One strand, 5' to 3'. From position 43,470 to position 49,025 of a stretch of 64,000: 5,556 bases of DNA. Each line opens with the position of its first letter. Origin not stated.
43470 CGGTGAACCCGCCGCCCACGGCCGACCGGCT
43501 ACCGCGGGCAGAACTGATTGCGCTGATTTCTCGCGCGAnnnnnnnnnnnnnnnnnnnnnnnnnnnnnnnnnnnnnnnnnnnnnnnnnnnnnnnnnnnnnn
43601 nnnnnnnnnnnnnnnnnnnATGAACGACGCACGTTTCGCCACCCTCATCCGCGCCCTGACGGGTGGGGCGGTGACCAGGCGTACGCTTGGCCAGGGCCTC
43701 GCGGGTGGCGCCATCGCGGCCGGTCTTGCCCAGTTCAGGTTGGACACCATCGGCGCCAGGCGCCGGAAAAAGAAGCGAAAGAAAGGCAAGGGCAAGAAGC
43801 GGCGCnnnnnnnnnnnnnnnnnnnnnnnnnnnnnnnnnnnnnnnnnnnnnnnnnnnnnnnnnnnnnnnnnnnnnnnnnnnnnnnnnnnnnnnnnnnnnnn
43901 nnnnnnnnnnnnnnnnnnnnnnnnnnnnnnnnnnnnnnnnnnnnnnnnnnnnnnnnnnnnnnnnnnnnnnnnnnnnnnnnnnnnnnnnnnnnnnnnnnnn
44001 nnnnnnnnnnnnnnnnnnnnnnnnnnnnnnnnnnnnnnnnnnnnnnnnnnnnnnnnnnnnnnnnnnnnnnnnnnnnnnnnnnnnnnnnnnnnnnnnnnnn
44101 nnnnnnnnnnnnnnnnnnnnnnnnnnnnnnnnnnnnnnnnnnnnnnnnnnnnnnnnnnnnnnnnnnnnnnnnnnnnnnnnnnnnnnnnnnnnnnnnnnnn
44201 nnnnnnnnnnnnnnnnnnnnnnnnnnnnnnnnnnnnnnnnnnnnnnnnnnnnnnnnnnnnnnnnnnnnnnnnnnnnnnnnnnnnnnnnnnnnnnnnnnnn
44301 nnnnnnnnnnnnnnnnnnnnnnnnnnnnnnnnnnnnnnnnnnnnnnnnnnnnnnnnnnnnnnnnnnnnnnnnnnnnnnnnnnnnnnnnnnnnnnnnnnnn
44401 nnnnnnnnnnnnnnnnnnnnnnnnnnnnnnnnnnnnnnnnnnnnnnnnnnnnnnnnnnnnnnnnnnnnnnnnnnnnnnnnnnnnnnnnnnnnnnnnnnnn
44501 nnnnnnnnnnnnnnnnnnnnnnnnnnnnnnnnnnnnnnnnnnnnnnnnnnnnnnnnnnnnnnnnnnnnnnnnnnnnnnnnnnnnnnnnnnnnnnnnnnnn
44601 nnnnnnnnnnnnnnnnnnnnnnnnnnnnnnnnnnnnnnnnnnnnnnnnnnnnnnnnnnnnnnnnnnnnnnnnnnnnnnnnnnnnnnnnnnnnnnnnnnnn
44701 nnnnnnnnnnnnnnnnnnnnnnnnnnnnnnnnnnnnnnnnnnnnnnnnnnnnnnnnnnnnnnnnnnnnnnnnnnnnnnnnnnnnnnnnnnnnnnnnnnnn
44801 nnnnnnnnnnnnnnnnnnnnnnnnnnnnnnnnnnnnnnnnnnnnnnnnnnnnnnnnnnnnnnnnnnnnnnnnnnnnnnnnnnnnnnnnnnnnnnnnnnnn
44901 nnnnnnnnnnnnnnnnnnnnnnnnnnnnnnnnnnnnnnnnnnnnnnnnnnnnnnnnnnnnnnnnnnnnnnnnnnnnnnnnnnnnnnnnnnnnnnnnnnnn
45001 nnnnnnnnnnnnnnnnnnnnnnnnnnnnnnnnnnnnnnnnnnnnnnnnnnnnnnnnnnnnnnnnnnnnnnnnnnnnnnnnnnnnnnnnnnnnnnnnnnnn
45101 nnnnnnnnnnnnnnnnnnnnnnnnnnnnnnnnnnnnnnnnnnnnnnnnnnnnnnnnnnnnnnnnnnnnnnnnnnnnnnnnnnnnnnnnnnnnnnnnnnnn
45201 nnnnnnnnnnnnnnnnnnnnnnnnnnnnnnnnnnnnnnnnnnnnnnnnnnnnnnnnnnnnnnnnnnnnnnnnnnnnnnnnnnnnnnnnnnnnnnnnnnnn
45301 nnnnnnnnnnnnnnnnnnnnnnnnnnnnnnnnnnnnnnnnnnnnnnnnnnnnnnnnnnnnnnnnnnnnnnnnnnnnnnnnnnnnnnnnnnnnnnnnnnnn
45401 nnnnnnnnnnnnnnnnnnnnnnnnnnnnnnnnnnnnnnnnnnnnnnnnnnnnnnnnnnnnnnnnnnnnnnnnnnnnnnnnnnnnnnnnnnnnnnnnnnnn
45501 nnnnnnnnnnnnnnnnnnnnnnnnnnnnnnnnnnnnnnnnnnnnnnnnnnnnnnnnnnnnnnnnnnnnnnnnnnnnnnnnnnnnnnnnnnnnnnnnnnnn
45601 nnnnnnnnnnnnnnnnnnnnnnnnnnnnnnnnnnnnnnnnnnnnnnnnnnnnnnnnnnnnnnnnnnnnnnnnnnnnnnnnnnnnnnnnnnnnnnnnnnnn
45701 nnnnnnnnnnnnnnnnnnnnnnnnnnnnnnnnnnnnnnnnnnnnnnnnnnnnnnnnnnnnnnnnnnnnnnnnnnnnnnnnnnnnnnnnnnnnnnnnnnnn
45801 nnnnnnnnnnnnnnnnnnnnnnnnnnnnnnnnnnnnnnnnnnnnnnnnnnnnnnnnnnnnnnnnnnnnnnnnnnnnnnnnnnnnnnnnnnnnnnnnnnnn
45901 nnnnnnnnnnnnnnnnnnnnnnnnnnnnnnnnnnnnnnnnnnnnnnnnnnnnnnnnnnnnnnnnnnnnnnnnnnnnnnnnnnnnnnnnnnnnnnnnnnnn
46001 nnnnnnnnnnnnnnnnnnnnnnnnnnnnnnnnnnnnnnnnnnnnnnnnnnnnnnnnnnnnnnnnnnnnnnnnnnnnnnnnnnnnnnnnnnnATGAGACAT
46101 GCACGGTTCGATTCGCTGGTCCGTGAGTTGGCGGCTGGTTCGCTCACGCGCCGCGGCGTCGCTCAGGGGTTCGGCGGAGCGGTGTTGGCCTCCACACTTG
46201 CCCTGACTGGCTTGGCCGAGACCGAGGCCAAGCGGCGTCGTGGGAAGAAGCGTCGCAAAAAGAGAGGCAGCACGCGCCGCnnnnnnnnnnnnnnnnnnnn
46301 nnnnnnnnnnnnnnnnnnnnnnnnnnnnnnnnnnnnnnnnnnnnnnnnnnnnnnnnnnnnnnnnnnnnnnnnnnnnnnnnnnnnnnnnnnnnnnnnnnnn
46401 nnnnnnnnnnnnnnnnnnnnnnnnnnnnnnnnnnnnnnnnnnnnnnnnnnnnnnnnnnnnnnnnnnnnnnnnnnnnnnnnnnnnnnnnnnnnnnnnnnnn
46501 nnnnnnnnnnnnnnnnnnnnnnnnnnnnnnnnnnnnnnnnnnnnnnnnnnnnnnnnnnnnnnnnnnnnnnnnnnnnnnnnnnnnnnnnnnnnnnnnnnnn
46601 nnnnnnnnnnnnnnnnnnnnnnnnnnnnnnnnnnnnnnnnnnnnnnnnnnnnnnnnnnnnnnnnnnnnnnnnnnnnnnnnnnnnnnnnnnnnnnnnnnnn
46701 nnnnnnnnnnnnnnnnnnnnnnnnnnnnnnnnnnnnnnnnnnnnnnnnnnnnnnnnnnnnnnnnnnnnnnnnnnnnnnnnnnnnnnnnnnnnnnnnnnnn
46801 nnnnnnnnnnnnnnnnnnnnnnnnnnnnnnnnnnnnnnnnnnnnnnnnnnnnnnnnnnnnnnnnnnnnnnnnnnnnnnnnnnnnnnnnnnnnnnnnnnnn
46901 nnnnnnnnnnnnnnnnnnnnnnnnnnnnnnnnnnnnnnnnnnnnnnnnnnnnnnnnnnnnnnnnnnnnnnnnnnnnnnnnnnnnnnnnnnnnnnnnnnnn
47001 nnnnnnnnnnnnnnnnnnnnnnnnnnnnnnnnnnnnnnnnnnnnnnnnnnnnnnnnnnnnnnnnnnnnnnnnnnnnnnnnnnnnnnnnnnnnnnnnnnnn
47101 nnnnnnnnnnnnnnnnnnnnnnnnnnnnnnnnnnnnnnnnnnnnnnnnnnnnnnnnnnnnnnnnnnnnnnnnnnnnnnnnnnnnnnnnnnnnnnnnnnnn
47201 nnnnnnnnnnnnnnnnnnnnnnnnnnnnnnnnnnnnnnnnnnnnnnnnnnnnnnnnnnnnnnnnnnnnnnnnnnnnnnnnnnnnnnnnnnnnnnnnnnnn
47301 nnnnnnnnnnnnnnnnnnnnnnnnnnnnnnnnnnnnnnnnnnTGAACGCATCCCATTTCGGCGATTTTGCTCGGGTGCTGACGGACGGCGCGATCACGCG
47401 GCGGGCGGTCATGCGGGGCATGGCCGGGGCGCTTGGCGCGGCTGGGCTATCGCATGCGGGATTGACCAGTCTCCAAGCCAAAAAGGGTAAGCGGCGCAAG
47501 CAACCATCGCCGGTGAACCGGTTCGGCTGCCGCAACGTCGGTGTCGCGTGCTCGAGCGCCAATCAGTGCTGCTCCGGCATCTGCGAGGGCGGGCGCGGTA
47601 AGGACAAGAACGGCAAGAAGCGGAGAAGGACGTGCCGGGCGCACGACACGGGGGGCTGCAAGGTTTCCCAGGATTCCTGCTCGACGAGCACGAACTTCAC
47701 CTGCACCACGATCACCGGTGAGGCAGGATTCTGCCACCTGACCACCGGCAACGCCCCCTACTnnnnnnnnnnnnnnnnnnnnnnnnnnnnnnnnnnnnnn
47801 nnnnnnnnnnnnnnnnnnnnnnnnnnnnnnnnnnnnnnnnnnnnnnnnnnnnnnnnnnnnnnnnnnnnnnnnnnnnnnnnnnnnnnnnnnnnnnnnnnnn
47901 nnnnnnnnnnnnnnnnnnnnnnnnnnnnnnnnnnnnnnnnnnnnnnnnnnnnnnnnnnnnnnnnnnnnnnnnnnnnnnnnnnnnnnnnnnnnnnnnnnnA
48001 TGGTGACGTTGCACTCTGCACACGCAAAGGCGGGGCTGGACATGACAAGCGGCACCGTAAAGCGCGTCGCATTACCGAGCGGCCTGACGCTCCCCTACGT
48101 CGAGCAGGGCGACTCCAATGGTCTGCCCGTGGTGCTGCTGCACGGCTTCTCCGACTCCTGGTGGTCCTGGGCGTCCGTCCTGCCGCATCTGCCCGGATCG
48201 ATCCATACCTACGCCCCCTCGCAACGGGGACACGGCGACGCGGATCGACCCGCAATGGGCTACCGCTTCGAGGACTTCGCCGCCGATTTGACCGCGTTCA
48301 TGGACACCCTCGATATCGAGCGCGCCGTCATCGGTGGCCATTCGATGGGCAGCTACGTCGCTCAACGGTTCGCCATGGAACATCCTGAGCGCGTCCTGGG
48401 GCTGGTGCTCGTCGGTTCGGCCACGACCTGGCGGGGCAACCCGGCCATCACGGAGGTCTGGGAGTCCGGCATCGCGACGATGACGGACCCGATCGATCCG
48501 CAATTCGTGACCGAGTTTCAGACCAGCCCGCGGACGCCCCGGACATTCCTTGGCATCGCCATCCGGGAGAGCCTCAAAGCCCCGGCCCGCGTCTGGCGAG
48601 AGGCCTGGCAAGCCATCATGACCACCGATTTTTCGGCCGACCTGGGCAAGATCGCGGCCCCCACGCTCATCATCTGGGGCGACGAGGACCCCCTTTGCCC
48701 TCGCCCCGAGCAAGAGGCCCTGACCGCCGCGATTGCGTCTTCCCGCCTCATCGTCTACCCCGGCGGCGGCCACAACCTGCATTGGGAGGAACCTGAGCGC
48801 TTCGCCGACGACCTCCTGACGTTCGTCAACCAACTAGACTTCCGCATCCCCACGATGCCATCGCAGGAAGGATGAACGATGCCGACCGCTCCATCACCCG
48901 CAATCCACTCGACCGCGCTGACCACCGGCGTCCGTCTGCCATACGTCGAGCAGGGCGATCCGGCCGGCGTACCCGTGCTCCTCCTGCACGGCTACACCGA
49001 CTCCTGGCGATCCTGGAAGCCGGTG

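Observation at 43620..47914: Translationally coupled four-gene operon: three paralogous NHL propellers plus a knottin-like protein, all with the same leader, tail and Cys module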

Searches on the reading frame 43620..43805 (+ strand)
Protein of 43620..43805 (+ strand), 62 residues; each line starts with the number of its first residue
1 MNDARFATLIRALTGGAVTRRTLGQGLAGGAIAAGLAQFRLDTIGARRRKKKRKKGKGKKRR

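Call 53: search_protein_families(library=pfam, proteins=[window:43620-43805:+], max_evalue=10)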
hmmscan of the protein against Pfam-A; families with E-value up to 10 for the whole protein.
seq(62 aa): 0 families

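Call 69: search_protein_representatives(alignment_id=A4)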
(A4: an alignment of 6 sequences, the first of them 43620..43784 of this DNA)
Query: 6 sequences, 57 profile positions. Proteins with E-value up to 0.001 (for the whole library): 357; up to 1e-10: 5; up to 1e-30: 0. The best 150 are listed.
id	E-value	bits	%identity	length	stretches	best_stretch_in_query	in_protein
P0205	5.8e-15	71.1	-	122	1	1-57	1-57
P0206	7.0e-12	61.2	-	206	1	1-55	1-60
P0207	7.5e-12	61.1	-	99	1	1-55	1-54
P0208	1.8e-11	59.9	-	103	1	1-57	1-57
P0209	3.5e-11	59.0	-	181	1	1-56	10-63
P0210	2.8e-09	52.9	-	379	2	1-57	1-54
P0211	2.8e-09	52.9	-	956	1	1-54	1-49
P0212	3.7e-09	52.5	-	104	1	1-56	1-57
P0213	4.0e-09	52.4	-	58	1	1-57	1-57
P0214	5.7e-09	51.9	-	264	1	2-56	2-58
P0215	5.9e-09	51.9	-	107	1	1-57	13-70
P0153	8.3e-09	51.4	-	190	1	1-56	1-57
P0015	9.2e-09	51.3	-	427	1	1-56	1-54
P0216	1.2e-08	50.9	-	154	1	1-57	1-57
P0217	2.1e-08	50.1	-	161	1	1-56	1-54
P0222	1.2e-07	47.7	-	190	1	1-54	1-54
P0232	3.2e-07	46.3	-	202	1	1-52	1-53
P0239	5.1e-07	45.7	-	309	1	1-54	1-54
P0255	2.7e-06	43.3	-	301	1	1-57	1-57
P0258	3.1e-06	43.2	-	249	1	1-57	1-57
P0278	7.0e-06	42.0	-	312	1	1-56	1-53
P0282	9.0e-06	41.7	-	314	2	1-56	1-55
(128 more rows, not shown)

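Call 73: search_protein_families(library=pfam, alignment_id=A5, max_evalue=0.001)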
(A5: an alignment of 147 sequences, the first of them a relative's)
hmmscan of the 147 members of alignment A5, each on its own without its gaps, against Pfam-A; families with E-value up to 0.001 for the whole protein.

A. member 1, P0205 (122 aa): 1 family
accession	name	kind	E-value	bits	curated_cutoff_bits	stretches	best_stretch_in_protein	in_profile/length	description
PF04885.19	Stig1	-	9.6e-08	32.8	24.1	1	69-112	39-84/85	Stigma-specific STIG1-like protein family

B. families by the number of members that match (of 147 scanned): 11 families
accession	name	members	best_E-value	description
PF04885.19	Stig1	16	3.4e-14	Stigma-specific STIG1-like protein family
PF01436.27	NHL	6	1.5e-36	NHL repeat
PF17170.10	DUF5128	3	3.1e-17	6-bladed beta-propeller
PF00805.28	Pentapeptide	2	7.2e-20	Pentapeptide repeats (8 copies)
PF13599.13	Pentapeptide_4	2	6.3e-14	Pentapeptide repeat region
PF13576.12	Pentapeptide_3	2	5.7e-12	Pentapeptide repeats (9 copies)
PF08450.18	SGL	1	4.7e-05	SMP-30/Gluconolactonase/LRE-like region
PF23416.1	DUF7107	1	0.00022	Domain of unknown function (DUF7107)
PF25021.1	TEN_NHL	1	0.00025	Teneurin NHL domain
PF02950.22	Conotoxin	1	0.00025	Conotoxin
PF01683.23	EB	1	0.00028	EB module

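Call 74: search_protein_families(library=ncbifam, alignment_id=A5, max_evalue=0.01)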
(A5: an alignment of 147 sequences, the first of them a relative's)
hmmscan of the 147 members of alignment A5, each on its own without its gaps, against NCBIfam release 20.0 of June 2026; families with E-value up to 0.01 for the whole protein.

A. member 1, P0205 (122 aa): 1 family
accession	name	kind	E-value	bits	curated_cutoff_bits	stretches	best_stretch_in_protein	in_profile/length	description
NF041328.1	C_rich_MXAN6577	subfamily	9.3e-10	38.6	100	1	76-112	26-62/145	MXAN_6577-like cysteine-rich protein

B. families by the number of members that match (of 147 scanned): 31 families (the first 25 are shown)
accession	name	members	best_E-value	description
NF041328.1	C_rich_MXAN6577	20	3.3e-24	MXAN_6577-like cysteine-rich protein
NF035926.1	scyF_NHL_VPEP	6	3.2e-52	scytonemin biosynthesis PEP-CTERM protein ScyF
TIGR02811.1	formate_TAT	5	0.00059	formate dehydrogenase region TAT target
NF047416.1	penta_HetL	2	4.3e-12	heterocyst differentiation pentapeptide repeat protein HetL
NF052603.1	penta_Alr5209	2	1.6e-11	Alr5209 family pentapeptide repeat protein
NF011744.0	PRK15197.1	2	3e-10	SPI-2 type III secretion system effector PipB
NF051894.1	anti_phage_HalA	2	2.9e-05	anti-phage Hailong system effector protein HalA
NF011904.1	PRK15377.1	2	0.00016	type III secretion system effector HECT-type E3 ubiquitin transferase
TIGR04247.1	NosD_copper_fam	2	0.00059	nitrous oxide reductase family maturation protein NosD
NF047833.1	TyroCdyMelC1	2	0.0044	apotyrosinase chaperone MelC1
NF000349.1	mfpA_AE000516.2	1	4.8e-08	pentapeptide repeat protein MfpA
NF011743.0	PRK15196.1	1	1.2e-07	type III secretion system effector PipB2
NF000421.1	penta_rpt_QnrVC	1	1.6e-07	QnrVC family quinolone resistance pentapeptide repeat protein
NF038182.1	penta_rpt_SmQnr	1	4.2e-07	SmQnr family pentapeptide repeat protein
NF012152.0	penta_rpt_QnrC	1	7.4e-07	QnrC family quinolone resistance pentapeptide repeat protein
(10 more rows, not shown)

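Call 75: list_cluster_members(proteins=[P0206, P0210, P0211, P0222, P0232, P0239, P0255, P0258, P0278, P0282])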
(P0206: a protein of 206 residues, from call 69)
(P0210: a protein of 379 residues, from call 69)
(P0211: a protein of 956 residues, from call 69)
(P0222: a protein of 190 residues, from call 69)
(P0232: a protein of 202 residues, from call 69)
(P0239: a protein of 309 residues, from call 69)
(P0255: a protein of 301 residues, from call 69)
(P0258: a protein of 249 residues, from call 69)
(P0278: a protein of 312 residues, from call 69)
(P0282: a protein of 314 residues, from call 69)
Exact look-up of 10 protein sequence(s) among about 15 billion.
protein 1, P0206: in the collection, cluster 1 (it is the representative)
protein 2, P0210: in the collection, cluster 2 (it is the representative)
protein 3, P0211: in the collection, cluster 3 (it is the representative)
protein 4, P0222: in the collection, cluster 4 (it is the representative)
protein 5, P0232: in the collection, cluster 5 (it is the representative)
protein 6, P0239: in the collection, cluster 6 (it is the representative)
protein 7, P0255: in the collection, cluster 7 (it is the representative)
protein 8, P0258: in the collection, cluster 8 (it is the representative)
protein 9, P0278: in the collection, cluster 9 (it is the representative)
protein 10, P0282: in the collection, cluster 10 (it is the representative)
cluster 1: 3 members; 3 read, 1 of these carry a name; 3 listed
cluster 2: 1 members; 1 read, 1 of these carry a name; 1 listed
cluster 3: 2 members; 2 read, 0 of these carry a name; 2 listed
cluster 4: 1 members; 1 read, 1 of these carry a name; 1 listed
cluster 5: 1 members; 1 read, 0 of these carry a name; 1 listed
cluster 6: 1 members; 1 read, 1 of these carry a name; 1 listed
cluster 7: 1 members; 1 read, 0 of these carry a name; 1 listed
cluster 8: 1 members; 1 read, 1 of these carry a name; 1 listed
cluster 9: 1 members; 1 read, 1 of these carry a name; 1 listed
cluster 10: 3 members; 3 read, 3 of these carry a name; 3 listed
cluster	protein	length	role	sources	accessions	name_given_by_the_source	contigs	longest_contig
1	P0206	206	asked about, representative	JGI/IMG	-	hypothetical protein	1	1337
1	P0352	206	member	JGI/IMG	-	-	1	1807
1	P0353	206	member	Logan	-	-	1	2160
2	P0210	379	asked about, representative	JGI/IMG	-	hypothetical protein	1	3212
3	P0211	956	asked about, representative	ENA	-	-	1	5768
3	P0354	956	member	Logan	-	-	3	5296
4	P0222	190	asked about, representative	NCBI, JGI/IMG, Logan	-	hypothetical protein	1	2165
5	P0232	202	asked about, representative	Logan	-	-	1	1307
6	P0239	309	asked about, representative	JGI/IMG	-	hypothetical protein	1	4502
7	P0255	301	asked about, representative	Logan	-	-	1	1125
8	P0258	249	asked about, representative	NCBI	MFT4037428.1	MAG: hypothetical protein QM692_04555 [Thermomicrobiales bacterium]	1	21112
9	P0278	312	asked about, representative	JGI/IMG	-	hypothetical protein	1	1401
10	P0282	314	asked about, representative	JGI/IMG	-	hypothetical protein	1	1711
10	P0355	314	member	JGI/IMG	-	hypothetical protein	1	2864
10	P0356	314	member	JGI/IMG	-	hypothetical protein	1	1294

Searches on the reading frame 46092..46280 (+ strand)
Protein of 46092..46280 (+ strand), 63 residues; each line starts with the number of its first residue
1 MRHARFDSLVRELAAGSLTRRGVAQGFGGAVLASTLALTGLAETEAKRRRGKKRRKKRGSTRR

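Call 53: search_protein_families(library=pfam, proteins=[window:46092-46280:+], max_evalue=10)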
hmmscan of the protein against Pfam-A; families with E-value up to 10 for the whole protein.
seq(63 aa): 1 family
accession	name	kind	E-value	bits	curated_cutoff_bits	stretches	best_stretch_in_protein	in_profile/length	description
PF24369.1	DUF7525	-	0.059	13.8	27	1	23-40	36-53/57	Family of unknown function (DUF7525)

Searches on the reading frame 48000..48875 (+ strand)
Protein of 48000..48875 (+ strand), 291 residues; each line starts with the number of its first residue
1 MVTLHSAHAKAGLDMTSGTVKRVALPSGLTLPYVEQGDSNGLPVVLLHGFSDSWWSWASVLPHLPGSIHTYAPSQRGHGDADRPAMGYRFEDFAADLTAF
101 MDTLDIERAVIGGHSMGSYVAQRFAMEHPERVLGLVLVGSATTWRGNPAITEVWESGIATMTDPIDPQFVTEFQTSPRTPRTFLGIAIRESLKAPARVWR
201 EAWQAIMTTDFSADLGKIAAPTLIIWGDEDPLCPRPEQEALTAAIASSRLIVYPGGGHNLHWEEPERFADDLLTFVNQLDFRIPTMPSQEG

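Call 7: search_protein_families(library=pfam, proteins=[window:48000-48875:+], max_evalue=0.01)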
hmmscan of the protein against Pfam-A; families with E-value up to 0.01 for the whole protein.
window:48000-48875:+ (291 aa): 10 families
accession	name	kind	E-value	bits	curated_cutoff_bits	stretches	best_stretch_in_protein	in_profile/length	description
PF00561.26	Abhydrolase_1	-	1.1e-37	130.5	25.8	2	43-145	2-103/245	alpha/beta hydrolase fold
PF12697.13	Abhydrolase_6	-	8.1e-30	105.5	26.3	1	44-270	1-216/217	Alpha/beta hydrolase family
PF12146.15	Hydrolase_4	-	8.1e-25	87.9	27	1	44-264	7-238/239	Serine aminopeptidase, S33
PF03096.20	Ndr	-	1.2e-08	34.5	23.3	1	90-143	82-135/283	Ndr family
PF20408.4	Abhydrolase_11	-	1.2e-05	25.6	27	0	96-139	63-106/193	Alpha/beta hydrolase domain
PF12695.13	Abhydrolase_5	-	1.8e-05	25.1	27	1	102-140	52-89/164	Alpha/beta hydrolase family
PF00326.27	Peptidase_S9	-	0.00016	21.6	22.6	0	88-153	43-110/213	Prolyl oligopeptidase family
PF06821.19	Ser_hydrolase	-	0.0002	21.8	22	0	91-179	40-112/172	Serine hydrolase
PF08386.16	Abhydrolase_4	-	0.00031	21.3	21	1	208-260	23-75/103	TAP-like protein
PF10230.15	LIDHydrolase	-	0.0083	16.3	27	0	107-137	84-115/262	Lipid-droplet associated hydrolase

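Call 90: search_protein_families(library=padloc, proteins=[window:48000-48875:+], max_evalue=0.001)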
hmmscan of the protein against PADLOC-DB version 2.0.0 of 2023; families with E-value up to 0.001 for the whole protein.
window:48000-48875:+ (291 aa): 1 family
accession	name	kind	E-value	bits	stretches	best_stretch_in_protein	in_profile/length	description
PDLC01094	C3a206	-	4.2e-06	24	0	93-147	199-253/504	TAP-like protein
